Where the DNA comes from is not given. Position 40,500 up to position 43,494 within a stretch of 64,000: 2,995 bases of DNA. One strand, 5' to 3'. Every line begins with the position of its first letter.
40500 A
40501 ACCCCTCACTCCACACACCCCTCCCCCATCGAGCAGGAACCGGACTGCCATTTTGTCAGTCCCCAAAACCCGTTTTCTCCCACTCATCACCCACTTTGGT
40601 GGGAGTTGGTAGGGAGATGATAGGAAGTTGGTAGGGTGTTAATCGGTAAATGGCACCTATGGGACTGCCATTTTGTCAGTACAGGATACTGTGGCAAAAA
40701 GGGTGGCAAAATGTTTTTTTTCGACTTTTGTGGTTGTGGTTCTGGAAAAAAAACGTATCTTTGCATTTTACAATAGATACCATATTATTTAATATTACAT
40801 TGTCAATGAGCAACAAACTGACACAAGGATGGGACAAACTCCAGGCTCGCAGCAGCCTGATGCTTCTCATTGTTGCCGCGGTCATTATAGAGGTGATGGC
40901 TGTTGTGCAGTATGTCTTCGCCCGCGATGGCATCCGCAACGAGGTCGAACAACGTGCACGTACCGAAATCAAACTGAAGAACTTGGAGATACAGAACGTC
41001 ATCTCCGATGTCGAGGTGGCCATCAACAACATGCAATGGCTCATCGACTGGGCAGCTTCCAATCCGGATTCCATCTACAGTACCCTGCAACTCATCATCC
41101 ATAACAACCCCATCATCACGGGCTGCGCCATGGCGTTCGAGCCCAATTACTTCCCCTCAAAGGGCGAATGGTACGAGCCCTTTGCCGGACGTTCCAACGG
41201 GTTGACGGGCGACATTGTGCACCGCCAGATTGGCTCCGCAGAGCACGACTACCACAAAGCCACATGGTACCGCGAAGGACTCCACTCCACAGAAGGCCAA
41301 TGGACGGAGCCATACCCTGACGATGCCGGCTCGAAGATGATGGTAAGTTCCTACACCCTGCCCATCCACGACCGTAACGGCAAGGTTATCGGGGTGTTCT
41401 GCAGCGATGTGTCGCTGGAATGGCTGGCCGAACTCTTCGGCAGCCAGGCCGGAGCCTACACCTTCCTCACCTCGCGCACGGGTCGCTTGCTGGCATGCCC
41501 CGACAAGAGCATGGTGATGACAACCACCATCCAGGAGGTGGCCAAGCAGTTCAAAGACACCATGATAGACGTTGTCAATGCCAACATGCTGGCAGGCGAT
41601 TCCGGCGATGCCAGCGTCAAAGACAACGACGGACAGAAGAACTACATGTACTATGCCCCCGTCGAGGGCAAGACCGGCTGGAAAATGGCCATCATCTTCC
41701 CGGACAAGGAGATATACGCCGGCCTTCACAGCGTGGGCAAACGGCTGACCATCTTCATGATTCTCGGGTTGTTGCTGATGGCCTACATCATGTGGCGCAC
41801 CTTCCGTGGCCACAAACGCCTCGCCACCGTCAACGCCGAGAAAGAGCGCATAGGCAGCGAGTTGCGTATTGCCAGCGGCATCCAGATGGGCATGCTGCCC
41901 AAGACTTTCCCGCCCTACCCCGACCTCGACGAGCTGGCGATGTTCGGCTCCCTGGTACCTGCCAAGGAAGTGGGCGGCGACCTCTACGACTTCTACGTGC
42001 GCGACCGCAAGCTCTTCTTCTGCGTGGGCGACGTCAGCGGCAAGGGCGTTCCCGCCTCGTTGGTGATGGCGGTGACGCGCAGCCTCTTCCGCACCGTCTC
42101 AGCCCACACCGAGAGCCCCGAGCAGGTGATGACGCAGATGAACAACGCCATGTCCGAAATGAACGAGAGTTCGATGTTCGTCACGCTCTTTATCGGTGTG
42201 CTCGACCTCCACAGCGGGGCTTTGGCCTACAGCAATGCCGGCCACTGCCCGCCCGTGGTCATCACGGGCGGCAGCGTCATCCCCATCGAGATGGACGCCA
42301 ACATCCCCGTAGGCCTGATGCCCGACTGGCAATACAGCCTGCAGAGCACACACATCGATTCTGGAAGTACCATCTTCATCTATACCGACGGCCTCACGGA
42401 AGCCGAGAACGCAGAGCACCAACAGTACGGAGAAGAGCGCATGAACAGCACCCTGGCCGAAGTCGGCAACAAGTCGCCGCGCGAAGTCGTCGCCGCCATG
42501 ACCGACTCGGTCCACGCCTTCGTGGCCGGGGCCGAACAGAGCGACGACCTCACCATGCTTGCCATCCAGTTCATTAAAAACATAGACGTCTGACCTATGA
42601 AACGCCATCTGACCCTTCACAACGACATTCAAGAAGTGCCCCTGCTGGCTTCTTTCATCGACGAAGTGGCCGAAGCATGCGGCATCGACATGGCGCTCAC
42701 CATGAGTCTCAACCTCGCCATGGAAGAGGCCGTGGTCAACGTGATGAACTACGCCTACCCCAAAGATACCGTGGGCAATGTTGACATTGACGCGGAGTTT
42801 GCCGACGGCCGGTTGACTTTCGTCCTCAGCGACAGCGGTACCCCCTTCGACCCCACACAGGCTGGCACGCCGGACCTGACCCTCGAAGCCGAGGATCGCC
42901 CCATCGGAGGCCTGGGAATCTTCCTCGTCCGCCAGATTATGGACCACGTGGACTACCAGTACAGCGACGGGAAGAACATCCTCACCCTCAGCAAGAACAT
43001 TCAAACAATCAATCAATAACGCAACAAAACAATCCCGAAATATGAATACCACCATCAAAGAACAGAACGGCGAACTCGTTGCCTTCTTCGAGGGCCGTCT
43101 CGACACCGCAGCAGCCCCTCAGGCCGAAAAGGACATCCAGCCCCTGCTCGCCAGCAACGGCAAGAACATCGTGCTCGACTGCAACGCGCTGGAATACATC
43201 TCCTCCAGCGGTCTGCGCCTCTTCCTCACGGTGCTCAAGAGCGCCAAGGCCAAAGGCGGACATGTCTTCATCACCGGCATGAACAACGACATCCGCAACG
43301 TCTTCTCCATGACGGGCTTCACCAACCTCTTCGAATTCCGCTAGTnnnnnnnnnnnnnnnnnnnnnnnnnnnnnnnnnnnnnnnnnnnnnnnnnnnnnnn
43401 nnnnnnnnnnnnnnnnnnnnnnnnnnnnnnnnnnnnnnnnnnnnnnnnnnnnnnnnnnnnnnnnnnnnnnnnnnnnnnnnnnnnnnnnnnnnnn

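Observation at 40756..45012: Partner-switching module (Cache-PP2C phosphatase, RsbW-like kinase, STAS protein) fused into one operon with a split alarmone synthetase/hydrolase pair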

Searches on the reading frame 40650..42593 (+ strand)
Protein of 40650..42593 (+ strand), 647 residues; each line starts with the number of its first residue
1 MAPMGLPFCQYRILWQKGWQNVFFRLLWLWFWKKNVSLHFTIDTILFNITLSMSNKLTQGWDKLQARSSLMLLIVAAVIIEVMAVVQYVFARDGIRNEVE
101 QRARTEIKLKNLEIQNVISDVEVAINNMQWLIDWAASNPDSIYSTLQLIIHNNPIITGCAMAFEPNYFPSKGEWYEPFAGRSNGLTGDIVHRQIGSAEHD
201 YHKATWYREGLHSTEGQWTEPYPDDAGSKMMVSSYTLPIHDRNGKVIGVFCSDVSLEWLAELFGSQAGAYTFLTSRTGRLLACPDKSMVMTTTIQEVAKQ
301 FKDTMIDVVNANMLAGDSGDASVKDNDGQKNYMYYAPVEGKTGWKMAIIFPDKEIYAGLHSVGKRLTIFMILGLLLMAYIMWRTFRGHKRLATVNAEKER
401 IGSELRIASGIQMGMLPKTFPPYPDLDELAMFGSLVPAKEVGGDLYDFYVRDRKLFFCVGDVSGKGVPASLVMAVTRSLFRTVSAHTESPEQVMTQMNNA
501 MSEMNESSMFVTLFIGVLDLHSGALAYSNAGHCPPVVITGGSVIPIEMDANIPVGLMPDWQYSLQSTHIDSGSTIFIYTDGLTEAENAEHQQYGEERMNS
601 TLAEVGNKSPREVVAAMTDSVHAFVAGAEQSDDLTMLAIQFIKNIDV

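Call 3: search_protein_families(library=pfam, proteins=[window:40650-42593:+], max_evalue=0.01)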
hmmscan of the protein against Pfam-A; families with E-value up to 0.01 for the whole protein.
window:40650-42593:+ (647 aa): 3 families
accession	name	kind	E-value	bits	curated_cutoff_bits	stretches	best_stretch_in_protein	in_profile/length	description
PF07228.17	SpoIIE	-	3.7e-51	174.2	25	1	452-641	2-191/192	Stage II sporulation protein E (SpoIIE)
PF22673.2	MCP-like_PDC_1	-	6.9e-22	78.4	27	1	142-261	1-113/113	Methyl-accepting chemotaxis protein-like, first PDC sensor domain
PF02743.24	dCache_1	-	1.2e-14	54.9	45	1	200-348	94-239/240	Cache domain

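Call 5: search_protein_families(library=ncbifam, proteins=[window:40806-42593:+], max_evalue=0.01)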
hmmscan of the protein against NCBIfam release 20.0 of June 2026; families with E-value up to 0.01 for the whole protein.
window:40806-42593:+ (595 aa): 3 families
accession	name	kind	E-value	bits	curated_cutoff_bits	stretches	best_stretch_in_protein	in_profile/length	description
NF038263.1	prot_phos_SiaA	equivalog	5.2e-15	55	700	1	341-589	403-657/658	biofilm regulation protein phosphatase SiaA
NF045505.1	RR_RssB_Pseudo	equivalog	2.3e-13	50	700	1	358-538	161-346/394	two-component system response regulator RssB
TIGR02865.1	spore_II_E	equivalog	3.8e-13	48.4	490.8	1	388-586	565-760/764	stage II sporulation protein E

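Call 28: search_protein_families(library=padloc, proteins=[window:40806-42593:+], max_evalue=0.01)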
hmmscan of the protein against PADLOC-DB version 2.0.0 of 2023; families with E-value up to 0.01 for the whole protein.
window:40806-42593:+ (595 aa): 0 families

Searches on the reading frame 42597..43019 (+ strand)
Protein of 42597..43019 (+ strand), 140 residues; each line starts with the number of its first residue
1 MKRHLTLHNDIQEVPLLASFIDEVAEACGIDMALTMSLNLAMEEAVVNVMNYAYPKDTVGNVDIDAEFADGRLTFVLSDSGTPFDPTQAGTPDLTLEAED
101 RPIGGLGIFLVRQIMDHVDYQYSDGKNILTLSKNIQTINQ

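Call 3: search_protein_families(library=pfam, proteins=[window:42597-43019:+], max_evalue=0.01)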
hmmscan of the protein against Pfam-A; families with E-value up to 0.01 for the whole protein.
window:42597-43019:+ (140 aa): 2 families
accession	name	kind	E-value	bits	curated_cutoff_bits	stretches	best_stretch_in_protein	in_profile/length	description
PF13581.12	HATPase_c_2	-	2.6e-28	99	27.4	1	10-133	4-127/127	Histidine kinase-like ATPase domain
PF02518.31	HATPase_c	-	0.00052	20.9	26.4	1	38-117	6-87/111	Histidine kinase-, DNA gyrase B-, and HSP90-like ATPase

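Call 5: search_protein_families(library=ncbifam, proteins=[window:42597-43019:+], max_evalue=0.01)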
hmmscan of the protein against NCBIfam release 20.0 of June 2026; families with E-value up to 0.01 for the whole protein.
window:42597-43019:+ (140 aa): 4 families
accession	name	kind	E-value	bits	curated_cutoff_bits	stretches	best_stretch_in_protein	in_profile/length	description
NF003144.0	PRK04069.1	equivalog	2.3e-15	56.3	145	1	38-136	43-144/161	anti-sigma B factor RsbW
TIGR01924.1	rsbW_low_gc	equivalog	1.9e-13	50.2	155.05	1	24-135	29-143/159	anti-sigma B factor RsbW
NF041045.1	RsbA_anti_sig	subfamily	5.9e-08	32.3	210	1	12-124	189-292/303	anti-sigma factor RsbA family regulatory protein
TIGR01925.2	spIIAB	equivalog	1.5e-07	31.4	135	1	34-126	34-126/137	anti-sigma F factor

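Call 28: search_protein_families(library=padloc, proteins=[window:42597-43019:+], max_evalue=0.01)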
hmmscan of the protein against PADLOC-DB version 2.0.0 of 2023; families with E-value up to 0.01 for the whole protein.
window:42597-43019:+ (140 aa): 0 families

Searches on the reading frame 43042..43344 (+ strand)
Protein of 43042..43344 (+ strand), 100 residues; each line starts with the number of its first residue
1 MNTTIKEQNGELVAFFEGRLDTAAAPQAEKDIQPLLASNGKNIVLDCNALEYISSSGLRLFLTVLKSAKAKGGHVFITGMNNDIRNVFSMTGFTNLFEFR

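Call 3: search_protein_families(library=pfam, proteins=[window:43042-43344:+], max_evalue=0.01)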
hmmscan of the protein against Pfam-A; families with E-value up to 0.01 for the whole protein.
window:43042-43344:+ (100 aa): 2 families
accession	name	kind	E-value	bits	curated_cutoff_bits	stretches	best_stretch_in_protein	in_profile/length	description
PF01740.26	STAS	-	3.6e-18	65.7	22.6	1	4-99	3-99/106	STAS domain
PF13466.11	STAS_2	-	7.4e-13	48.9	29.2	1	17-93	4-79/80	STAS domain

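Call 5: search_protein_families(library=ncbifam, proteins=[window:43042-43344:+], max_evalue=0.01)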
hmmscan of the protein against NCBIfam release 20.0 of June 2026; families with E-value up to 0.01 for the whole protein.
window:43042-43344:+ (100 aa): 4 families
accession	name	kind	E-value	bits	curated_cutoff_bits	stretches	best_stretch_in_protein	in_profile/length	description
TIGR00377.1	ant_ant_sig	superfamily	7.4e-21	74.1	53.45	1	1-99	3-102/108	anti-sigma factor antagonist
TIGR02886.1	spore_II_AA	equivalog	6.4e-12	45.4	114.75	1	6-97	4-96/106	anti-sigma F factor antagonist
NF047705.1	slr1659_superfam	superfamily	0.00041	20.6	100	1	13-82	18-91/111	slr1659 superfamily regulator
NF033618.0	mlaB_1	equivalog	0.00063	20.1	90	1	43-88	38-83/94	lipid asymmetry maintenance protein MlaB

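Call 28: search_protein_families(library=padloc, proteins=[window:43042-43344:+], max_evalue=0.01)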
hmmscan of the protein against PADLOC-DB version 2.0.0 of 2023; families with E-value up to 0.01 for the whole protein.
window:43042-43344:+ (100 aa): 0 families

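Call 81: find_homologous_proteins(query=window:43042-43344:+, max_evalue=0.00001)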
Query window:43042-43344:+ (100 aa): 1466 proteins with E <= 0.00001 among 1467 candidates; the best 120 are listed.
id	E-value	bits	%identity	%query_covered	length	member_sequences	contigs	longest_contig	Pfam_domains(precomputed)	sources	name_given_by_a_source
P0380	2.3e-56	205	96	100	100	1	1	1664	PF01740.27,PF13466.13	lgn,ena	-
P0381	2.4e-56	205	96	100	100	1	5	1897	PF01740.27,PF13466.13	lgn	-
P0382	3.2e-56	205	96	100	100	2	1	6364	PF01740.27,PF13466.13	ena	-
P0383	3.2e-53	195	92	100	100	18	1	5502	PF01740.27,PF13466.13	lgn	-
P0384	2.3e-51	189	88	100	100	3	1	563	PF01740.27,PF13466.13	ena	-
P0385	3.1e-50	186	88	100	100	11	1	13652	PF01740.27,PF13466.13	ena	-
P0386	6.5e-50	185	88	100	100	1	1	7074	PF01740.27,PF13466.13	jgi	-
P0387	6.0e-49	181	86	100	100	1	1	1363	PF01740.27,PF13466.13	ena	-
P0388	1.1e-48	181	86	100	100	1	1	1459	PF01740.27,PF13466.13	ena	-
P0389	2.3e-48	180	84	100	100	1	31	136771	PF01740.27,PF13466.13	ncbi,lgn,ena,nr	ncbi:MAG: STAS domain-containing protein [Bacteroidales bacterium]|nr:STAS domain-containing protein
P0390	4.3e-48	179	86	100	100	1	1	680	PF01740.27,PF13466.13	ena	-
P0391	8.5e-48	178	83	100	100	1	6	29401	PF01740.27,PF13466.13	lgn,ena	-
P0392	3.3e-47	176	85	100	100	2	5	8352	PF01740.27,PF13466.13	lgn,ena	-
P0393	6.5e-47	175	83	100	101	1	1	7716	PF01740.27,PF13466.13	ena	-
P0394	1.2e-46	174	81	100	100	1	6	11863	PF01740.27,PF13466.13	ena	-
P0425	1.1e-42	161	75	100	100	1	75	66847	PF01740.27,PF13466.13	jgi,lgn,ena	jgi:anti-sigma B factor antagonist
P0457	3.6e-40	153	69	100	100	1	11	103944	PF01740.27,PF13466.13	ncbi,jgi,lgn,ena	-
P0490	1.9e-38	148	71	100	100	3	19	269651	PF01740.27,PF13466.13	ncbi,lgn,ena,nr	ncbi:MAG: STAS domain-containing protein [Prevotella sp.]|nr:STAS domain-containing protein [Prevote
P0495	2.9e-38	147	67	100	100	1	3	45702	PF01740.27,PF13466.13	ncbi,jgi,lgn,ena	-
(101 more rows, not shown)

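Call 82: find_encoding_contigs(protein=P0425, flank=5000, max_places=1)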
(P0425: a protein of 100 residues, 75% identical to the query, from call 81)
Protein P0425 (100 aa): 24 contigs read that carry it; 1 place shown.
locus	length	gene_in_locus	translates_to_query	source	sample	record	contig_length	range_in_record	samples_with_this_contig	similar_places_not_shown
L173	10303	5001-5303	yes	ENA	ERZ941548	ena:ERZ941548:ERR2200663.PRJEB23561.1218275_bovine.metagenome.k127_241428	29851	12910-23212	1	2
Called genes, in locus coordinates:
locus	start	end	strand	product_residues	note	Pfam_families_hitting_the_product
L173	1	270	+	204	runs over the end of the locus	PF08713:DNA_alkylation (weak)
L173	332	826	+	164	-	PF01475:FUR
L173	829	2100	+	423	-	PF00709:Adenylsucc_synt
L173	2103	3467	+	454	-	PF13393:tRNA-synt_His, PF00587:tRNA-synt_2b (weak), PF03129:HGTP_anticodon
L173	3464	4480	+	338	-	PF00657:Lipase_GDSL, PF13472:Lipase_GDSL_2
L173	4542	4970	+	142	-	PF13581:HATPase_c_2, PF02518:HATPase_c (weak)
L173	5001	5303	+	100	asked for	PF01740:STAS, PF13466:STAS_2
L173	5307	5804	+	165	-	PF14300:DMP19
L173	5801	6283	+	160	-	PF01668:SmpB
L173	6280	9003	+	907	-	PF02574:S-methyl_trans, PF00809:Pterin_bind, PF02607:B12-binding_2, PF02310:B12-binding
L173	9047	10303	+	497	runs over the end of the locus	PF02638:GHL10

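Call 83: find_encoding_contigs(protein=P0457, flank=5000, max_places=1)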
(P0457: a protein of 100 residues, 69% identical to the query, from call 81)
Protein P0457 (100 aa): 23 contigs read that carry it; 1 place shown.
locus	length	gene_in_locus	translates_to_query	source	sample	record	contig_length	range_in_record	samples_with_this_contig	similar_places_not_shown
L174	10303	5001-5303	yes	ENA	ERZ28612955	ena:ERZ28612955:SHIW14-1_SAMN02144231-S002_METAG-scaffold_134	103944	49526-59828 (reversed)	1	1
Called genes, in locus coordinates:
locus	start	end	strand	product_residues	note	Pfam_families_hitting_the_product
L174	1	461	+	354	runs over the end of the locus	PF18676:MBG_2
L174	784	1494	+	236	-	PF00149:Metallophos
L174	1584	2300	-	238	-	PF02811:PHP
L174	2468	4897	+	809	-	PF02743:dCache_1, PF22673:MCP-like_PDC_1, PF00672:HAMP (weak), PF07228:SpoIIE, PF13581:HATPase_c_2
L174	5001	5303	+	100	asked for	PF01740:STAS, PF13466:STAS_2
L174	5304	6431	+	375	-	PF04607:RelA_SpoT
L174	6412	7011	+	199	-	PF13328:HD_4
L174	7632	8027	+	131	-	-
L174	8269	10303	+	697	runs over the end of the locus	PF04616:Glyco_hydro_43, PF17851:GH43_C2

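Call 84: find_encoding_contigs(protein=P0495, flank=5000, max_places=1)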
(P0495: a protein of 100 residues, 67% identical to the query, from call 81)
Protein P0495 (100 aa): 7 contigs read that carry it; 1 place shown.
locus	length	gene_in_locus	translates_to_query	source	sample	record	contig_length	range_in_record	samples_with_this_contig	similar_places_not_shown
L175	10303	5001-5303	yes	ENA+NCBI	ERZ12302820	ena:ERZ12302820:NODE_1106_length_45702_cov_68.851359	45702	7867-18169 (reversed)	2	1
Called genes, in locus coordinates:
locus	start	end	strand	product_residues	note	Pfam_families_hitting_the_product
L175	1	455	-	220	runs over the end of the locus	PF01810:LysE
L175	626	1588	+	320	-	PF00480:ROK, PF02685:Glucokinase (faint)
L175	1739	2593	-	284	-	PF18979:DUF5715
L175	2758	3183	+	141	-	PF13581:HATPase_c_2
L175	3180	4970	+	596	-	PF03600:CitMHS, PF02080:TrkA_C, PF00939:Na_sulph_symp, PF03600:CitMHS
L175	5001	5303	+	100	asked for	PF01740:STAS, PF13466:STAS_2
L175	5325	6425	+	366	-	PF04607:RelA_SpoT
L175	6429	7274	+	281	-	PF01636:APH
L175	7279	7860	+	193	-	PF13328:HD_4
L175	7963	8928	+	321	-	PF13245:AAA_19 (faint), PF02562:PhoH, PF13604:AAA_30 (weak)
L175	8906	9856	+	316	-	PF01259:SAICAR_synt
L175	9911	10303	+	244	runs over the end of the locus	PF01209:Ubie_methyltran, PF13489:Methyltransf_23, PF13847:Methyltransf_31, PF08241:Methyltransf_11, PF08242:Methyltransf_12, PF13649:Methyltransf_25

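Call 85: find_encoding_contigs(protein=P0490, flank=5000, max_places=1)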
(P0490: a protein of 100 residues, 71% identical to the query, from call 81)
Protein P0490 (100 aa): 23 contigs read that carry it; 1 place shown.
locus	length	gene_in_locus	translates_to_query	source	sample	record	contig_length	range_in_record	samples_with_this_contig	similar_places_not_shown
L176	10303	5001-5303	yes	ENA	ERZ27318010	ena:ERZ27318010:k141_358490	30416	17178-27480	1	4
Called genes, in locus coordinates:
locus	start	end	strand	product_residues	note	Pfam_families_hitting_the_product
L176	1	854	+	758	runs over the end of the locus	PF22842:Pel9A-like_beta_helix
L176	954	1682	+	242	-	PF01427:Peptidase_M15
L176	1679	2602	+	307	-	PF13593:SBF_like, PF01758:SBF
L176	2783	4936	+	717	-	PF02743:dCache_1, PF22673:MCP-like_PDC_1, PF07228:SpoIIE, PF13581:HATPase_c_2, PF02518:HATPase_c (weak)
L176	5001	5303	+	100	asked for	PF01740:STAS, PF13466:STAS_2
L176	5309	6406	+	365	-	PF04607:RelA_SpoT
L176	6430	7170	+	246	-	PF01569:PAP2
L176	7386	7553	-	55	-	-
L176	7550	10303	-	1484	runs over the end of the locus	PF07470:Glyco_hydro_88, PF13895:Ig_2 (weak), PF09479:Flg_new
